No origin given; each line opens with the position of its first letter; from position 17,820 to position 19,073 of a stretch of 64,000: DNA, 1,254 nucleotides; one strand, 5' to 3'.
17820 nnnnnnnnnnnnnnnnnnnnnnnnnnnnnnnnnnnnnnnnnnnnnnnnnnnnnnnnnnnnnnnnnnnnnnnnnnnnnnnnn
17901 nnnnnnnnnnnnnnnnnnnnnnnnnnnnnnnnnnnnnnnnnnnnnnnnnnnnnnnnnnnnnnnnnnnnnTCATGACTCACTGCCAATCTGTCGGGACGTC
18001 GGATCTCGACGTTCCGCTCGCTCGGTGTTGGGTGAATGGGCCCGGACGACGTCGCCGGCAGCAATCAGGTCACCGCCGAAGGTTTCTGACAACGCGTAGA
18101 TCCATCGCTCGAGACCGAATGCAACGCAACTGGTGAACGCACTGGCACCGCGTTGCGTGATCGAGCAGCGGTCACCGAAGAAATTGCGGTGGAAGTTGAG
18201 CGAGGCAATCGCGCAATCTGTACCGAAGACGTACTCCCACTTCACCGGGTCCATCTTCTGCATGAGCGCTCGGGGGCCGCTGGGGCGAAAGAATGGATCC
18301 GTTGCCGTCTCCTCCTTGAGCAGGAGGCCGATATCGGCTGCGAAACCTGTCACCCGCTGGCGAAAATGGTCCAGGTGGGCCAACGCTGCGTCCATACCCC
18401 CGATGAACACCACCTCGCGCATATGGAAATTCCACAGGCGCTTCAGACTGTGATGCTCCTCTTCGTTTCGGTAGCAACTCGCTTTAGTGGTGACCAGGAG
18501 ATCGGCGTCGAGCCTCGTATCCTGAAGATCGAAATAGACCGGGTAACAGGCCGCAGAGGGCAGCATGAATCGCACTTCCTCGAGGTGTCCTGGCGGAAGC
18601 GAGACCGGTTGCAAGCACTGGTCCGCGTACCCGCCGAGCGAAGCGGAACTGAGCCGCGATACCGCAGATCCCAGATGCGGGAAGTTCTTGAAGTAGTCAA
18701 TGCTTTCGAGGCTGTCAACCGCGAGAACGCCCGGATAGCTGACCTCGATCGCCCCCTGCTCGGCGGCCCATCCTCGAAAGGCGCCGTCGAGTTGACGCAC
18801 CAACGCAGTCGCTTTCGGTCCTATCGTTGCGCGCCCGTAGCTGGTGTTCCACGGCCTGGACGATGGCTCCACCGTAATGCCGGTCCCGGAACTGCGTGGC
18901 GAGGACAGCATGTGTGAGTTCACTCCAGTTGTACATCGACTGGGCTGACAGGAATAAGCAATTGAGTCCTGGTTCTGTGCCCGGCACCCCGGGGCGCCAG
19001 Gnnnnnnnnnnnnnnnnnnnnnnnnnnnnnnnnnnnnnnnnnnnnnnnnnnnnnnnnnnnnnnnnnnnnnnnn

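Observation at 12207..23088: Orphan carrier-protein-centred biosynthetic cluster with no NRPS/PKS condensation enzyme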

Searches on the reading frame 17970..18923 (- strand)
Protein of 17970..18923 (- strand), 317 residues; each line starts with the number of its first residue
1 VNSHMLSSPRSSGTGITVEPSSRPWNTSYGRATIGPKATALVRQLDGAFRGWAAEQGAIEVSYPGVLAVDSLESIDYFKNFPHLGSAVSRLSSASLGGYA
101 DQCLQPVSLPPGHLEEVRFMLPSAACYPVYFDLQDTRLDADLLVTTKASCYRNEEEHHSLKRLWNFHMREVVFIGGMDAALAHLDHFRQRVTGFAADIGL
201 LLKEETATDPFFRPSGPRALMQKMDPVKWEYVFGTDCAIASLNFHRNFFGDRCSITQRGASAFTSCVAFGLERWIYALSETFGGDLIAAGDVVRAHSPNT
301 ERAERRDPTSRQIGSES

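Call 3: search_protein_families(library=pfam, proteins=[window:17970-18923:-], max_evalue=0.01)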
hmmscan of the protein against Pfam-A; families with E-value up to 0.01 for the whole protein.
window:17970-18923:- (317 aa): 0 families

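Call 4: search_protein_families(library=ncbifam, proteins=[window:17970-18923:-], max_evalue=0.01)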
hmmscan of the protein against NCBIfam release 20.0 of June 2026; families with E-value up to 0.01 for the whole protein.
window:17970-18923:- (317 aa): 3 families
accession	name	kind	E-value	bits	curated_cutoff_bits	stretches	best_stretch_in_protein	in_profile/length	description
NF005479.0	PRK07080.1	equivalog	1.2e-34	119.7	357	1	40-294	49-312/318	amino acid--[acyl-carrier-protein] ligase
NF002120.0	PRK00960.1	equivalog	1.9e-07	30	611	1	115-279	307-487/518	serine--tRNA ligase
TIGR00415.1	serS_MJ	equivalog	7.3e-05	21.4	489.55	1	34-282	217-487/518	serine--tRNA ligase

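Call 7: find_encoding_contigs(protein=window:17970-18923:-, flank=10000, max_places=8)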
Protein window:17970-18923:- (317 aa): no gene with exactly this product is on record in the collection.

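Call 10: find_homologous_proteins(query=window:17970-18911:-, max_evalue=0.00001)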
Query window:17970-18911:- (313 aa): 1184 proteins with E <= 0.00001 among 3950 candidates; the best 120 are listed.
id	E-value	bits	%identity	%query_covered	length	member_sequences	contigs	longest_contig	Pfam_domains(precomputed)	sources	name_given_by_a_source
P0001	6.5e-186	635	100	88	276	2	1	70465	-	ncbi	ncbi:MAG: hypothetical protein ACR2J5_05850 [Geodermatophilaceae bacterium]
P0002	1.9e-122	427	65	87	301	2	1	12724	-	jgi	-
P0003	3.8e-121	422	65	87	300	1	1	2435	-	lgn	-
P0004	5.6e-90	320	52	87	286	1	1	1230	-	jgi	jgi:seryl-tRNA synthetase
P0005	1.1e-89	319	51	89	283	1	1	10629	-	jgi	jgi:hypothetical protein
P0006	1.1e-79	286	47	88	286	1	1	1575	-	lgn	-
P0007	1.6e-79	286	47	87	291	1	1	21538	-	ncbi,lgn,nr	ncbi:MAG TPA: hypothetical protein VFW64_13605 [Pseudonocardiaceae bacterium]|nr:hypothetical protei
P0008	2.9e-78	281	51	82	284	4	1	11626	PF00587.31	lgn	-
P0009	8.3e-78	280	45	88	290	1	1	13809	-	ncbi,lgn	ncbi:MAG: hypothetical protein ACRDQU_02440 [Pseudonocardiaceae bacterium]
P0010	9.9e-78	280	50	84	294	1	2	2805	-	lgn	-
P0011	6.3e-77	277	46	87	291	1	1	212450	-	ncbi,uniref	ncbi:hypothetical protein [Streptomyces sp. NPDC046821]|uniref:hypothetical protein n=1 Tax=Streptom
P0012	2.5e-76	275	48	86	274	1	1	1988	PF00587.31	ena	-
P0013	3.9e-76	274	46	91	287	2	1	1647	-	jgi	-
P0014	4.7e-76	274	48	84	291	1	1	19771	-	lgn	-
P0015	6.7e-76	274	50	88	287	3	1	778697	-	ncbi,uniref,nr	ncbi:hypothetical protein [Kitasatospora sp. CB01950]|uniref:hypothetical protein n=1 Tax=Kitasatosp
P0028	2.1e-74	269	48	86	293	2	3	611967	-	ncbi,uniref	ncbi:hypothetical protein [Streptomyces achromogenes]|uniref:hypothetical protein n=1 Tax=Streptomyc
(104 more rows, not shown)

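Call 18: find_encoding_contigs(protein=P0001, flank=10000, max_places=3)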
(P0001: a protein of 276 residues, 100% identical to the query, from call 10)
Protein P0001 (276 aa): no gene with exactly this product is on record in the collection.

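Call 19: find_encoding_contigs(protein=P0002, flank=10000, max_places=3)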
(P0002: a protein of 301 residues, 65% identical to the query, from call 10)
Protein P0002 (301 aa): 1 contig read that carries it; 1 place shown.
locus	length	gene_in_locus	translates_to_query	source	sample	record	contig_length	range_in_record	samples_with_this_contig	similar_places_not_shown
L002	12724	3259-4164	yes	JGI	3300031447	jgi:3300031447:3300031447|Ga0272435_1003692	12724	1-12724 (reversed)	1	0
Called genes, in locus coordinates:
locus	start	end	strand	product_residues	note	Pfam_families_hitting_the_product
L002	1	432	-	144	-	?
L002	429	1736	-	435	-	PF00067:p450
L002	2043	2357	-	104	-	-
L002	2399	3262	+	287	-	PF11583:AurF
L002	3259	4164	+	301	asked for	-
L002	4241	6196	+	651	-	PF02310:B12-binding (weak), PF04055:Radical_SAM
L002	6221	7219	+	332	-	PF08100:Dimerisation, PF00891:Methyltransf_2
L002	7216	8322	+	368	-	PF08100:Dimerisation (weak), PF00891:Methyltransf_2, PF13489:Methyltransf_23 (weak), PF08241:Methyltransf_11 (weak), PF08242:Methyltransf_12, PF13649:Methyltransf_25 (weak)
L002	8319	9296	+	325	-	PF00478:IMPDH (weak), PF03060:NMO, PF01070:FMN_dh (weak)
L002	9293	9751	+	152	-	PF01648:ACPS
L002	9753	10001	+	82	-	-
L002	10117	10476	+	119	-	PF01575:MaoC_dehydratas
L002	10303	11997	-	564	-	PF00743:FMO-like, PF07992:Pyr_redox_2, PF13450:NAD_binding_8, PF13738:Pyr_redox_3, PF13434:Lys_Orn_oxgnase (weak)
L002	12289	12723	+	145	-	?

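Call 20: find_encoding_contigs(protein=P0007, flank=10000, max_places=2)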
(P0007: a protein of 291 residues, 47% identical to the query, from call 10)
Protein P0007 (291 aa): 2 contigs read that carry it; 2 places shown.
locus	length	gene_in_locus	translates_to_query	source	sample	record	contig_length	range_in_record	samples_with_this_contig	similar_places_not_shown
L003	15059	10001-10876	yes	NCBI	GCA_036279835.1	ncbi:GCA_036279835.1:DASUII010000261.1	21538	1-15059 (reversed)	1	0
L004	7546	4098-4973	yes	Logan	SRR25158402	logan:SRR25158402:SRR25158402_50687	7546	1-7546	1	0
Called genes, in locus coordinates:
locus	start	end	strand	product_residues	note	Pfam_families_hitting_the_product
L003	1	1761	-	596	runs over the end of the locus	PF01019:G_glu_transpept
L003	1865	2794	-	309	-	PF00480:ROK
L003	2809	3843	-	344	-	PF08240:ADH_N, PF16912:Glu_dehyd_C (weak), PF00107:ADH_zinc_N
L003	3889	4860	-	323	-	PF01636:APH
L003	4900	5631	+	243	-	PF22624:AASDHPPT_N (weak), PF01648:ACPS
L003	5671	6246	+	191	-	PF00775:Dioxygenase_C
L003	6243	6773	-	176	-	PF03473:MOSC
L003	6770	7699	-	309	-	PF00459:Inositol_P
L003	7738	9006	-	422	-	PF00202:Aminotran_3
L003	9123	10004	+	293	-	PF11583:AurF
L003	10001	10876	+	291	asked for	-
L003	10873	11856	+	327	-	PF00478:IMPDH (faint), PF03060:NMO, PF01070:FMN_dh (faint)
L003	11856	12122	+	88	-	-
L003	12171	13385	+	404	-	PF07690:MFS_1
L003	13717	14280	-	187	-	-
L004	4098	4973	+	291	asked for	-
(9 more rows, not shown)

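Call 21: find_encoding_contigs(protein=P0015, flank=10000, max_places=2)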
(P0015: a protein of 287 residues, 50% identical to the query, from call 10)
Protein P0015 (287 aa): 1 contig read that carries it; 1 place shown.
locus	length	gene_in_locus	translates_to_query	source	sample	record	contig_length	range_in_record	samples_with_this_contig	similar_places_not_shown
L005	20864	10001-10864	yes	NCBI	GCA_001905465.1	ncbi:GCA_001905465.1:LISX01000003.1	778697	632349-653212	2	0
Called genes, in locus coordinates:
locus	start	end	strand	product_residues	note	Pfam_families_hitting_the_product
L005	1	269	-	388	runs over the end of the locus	PF04371:PAD_porph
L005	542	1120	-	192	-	PF00440:TetR_N, PF13977:TetR_C_6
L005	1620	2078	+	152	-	-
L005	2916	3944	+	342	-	PF08240:ADH_N, PF16912:Glu_dehyd_C, PF00107:ADH_zinc_N, PF13602:ADH_zinc_N_2 (weak)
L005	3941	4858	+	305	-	PF00480:ROK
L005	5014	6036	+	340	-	PF01636:APH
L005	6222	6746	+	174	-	PF00775:Dioxygenase_C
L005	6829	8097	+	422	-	PF00202:Aminotran_3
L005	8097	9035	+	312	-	PF00459:Inositol_P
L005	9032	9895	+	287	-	PF11583:AurF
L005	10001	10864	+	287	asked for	-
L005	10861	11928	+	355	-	PF00478:IMPDH (faint), PF03060:NMO, PF01070:FMN_dh (faint)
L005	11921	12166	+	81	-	-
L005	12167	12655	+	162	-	-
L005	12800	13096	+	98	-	-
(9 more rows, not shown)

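Call 22: find_encoding_contigs(protein=P0005, flank=10000, max_places=2)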
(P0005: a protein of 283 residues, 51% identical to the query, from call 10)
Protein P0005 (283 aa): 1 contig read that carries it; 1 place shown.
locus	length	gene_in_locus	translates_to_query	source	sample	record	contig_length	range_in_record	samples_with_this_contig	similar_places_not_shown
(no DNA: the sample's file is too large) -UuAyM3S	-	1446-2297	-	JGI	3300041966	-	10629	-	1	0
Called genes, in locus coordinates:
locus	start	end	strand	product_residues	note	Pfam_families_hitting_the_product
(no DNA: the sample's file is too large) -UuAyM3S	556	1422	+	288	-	PF11583:AurF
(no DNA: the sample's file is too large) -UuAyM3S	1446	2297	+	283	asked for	-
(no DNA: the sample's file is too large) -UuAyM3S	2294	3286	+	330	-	PF03060:NMO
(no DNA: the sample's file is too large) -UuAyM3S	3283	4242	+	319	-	PF00268:Ribonuc_red_sm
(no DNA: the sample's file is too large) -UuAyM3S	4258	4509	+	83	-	PF00550:PP-binding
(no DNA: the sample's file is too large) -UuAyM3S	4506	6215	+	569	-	-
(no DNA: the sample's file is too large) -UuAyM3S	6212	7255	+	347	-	-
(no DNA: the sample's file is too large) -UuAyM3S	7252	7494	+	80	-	-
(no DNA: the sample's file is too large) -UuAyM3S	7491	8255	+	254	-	-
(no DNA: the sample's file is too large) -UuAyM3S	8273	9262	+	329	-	PF08100:Dimerisation, PF00891:Methyltransf_2, PF05175:MTS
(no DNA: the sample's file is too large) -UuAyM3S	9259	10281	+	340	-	PF00891:Methyltransf_2, PF08242:Methyltransf_12 (weak)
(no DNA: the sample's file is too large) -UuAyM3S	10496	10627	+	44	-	?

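Call 23: find_encoding_contigs(protein=P0028, flank=10000, max_places=3)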
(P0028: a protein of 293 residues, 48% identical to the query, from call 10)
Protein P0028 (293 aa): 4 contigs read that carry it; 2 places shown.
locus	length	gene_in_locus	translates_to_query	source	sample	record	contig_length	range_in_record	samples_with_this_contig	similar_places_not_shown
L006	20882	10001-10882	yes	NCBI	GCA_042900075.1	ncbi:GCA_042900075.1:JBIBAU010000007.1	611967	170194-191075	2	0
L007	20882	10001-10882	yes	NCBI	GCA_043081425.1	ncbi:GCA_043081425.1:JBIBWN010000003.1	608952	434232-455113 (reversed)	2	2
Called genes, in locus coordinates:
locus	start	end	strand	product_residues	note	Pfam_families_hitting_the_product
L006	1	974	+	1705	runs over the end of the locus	PF00656:Peptidase_C14, PF24401:iHD-CE, PF24391:HD-CE, PF24410:wHTH-HSP90_Na-assoc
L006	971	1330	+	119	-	-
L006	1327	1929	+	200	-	-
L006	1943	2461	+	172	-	PF13302:Acetyltransf_3, PF00583:Acetyltransf_1, PF13523:Acetyltransf_8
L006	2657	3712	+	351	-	PF08240:ADH_N, PF16912:Glu_dehyd_C (weak), PF00107:ADH_zinc_N, PF13602:ADH_zinc_N_2 (weak)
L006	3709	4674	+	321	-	PF00480:ROK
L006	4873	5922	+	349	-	PF01636:APH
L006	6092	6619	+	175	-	PF00775:Dioxygenase_C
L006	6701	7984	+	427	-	PF00202:Aminotran_3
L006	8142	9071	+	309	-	PF00459:Inositol_P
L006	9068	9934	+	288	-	PF11583:AurF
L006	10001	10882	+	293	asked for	-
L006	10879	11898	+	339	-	PF00478:IMPDH (faint), PF03060:NMO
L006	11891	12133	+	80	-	-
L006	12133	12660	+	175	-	PF03473:MOSC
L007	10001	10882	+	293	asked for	-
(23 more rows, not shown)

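Call 30: search_solved_structures(query=window:17970-18911:-, max_evalue=0.01, show_alignments=2)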
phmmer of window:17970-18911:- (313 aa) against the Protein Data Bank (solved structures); distinct sequences matched with E-value up to 0.01: 2.
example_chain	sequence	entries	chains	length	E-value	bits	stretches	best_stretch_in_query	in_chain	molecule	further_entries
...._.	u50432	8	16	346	4.1e-24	88.7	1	50-285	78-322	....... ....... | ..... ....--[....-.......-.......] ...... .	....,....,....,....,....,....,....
4h2w_A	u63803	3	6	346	8.2e-23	84.4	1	50-285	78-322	Amino acid--[acyl-carrier-protein] ligase 1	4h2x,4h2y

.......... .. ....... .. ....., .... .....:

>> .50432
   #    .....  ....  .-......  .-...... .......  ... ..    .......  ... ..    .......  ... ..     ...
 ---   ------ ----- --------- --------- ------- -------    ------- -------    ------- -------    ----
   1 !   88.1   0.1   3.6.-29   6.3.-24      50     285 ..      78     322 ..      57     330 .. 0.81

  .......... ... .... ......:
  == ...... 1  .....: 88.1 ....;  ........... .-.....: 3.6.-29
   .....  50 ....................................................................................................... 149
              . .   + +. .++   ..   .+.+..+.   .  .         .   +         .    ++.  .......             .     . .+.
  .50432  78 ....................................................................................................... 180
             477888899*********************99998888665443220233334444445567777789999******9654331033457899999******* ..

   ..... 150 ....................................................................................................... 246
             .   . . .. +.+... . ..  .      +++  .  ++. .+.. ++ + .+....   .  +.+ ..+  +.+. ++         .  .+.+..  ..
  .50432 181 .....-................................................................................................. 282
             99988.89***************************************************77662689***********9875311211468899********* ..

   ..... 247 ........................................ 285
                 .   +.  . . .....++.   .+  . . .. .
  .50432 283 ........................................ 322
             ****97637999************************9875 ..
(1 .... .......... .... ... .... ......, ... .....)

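Call 33: find_related_loci(query=A1, collection=genome_contigs, flank=10000)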
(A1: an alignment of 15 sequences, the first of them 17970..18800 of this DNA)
Query A1 (276 aa) in genome_contigs; peptide patterns used: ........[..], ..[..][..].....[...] (x = any residue, [..] = any of these).
600 stretches matched a pattern (row limit reached: there are more); 562 encode a relative of the query (tblastn E <= 1e-3); the best 80 are kept; 80 distinct loci.
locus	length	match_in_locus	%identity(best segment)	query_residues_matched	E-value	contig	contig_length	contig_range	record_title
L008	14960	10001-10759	47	1-254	4e-77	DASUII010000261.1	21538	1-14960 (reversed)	MAG TPA_asm: Pseudonocardiaceae bacterium isolate SMAG_U1456 k141_1268522, whole genome shotgun sequence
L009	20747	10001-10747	48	4-252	1e-74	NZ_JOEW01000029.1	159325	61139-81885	Streptomyces lavendulae subsp. lavendulae strain NRRL B-2774 contig29.1, whole genome shotgun sequence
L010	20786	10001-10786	48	4-253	6e-75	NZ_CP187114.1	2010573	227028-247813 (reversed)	Streptomyces sp. BI20 plasmid unnamed, complete sequence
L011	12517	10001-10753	46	1-252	1e-74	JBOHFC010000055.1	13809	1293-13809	MAG: Pseudonocardiaceae bacterium isolate TC-S_metawrap_bin.177 k127_2034049, whole genome shotgun sequence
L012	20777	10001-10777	50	1-258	7e-74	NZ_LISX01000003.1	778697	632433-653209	Kitasatospora sp. CB01950 scaffold3, whole genome shotgun sequence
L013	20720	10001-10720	52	4-242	2e-73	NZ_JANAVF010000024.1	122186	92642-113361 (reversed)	Streptomyces sp. TBY4 NODE_24_length_122186_cov_222.716827, whole genome shotgun sequence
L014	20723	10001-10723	51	4-242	2e-73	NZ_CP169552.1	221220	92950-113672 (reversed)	Streptomyces stoeckheimensis strain DSM 116496 plasmid p2, complete sequence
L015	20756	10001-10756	50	1-252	1e-73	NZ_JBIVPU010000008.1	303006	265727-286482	Kitasatospora sp. NPDC092948 NPDC092948_195_H8.ctg-0008, whole genome shotgun sequence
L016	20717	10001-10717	51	4-241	4e-73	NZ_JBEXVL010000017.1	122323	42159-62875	Streptomyces sp. NPDC005925 NPDC005925_297_G9.ctg-0017, whole genome shotgun sequence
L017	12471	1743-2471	47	4-245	3e-73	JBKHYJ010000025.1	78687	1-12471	MAG: Blastocatellia bacterium isolate NC_bin.3.orig k127_36984, whole genome shotgun sequence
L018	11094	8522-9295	45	4-262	4e-73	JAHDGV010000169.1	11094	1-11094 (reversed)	MAG: Chloroflexota bacterium isolate MAG-54 RZ_16795, whole genome shotgun sequence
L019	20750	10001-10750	48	4-253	3e-73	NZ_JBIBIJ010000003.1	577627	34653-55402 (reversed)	Kitasatospora sp. NPDC008050 NPDC008050_180_H12.ctg-0003, whole genome shotgun sequence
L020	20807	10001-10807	47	3-253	2e-72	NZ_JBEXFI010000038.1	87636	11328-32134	Streptomyces sp. NPDC005389 NPDC005389_290_G5.ctg-0038, whole genome shotgun sequence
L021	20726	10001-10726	49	4-245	3e-72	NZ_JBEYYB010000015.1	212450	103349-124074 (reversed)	Streptomyces sp. NPDC046821 NPDC046821_73_D2.ctg-0015, whole genome shotgun sequence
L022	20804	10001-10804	45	2-273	4e-72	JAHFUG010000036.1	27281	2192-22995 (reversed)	MAG: Blastocatellia bacterium isolate nzgw74 NODE_52_length_27282_cov_9.982880, whole genome shotgun sequence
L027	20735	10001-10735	49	1-244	6e-71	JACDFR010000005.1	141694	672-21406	MAG: Ramlibacter sp. isolate MGR_bin391 SD2906_NODE_5_length_141694_cov_5.527849, whole genome shotgun sequence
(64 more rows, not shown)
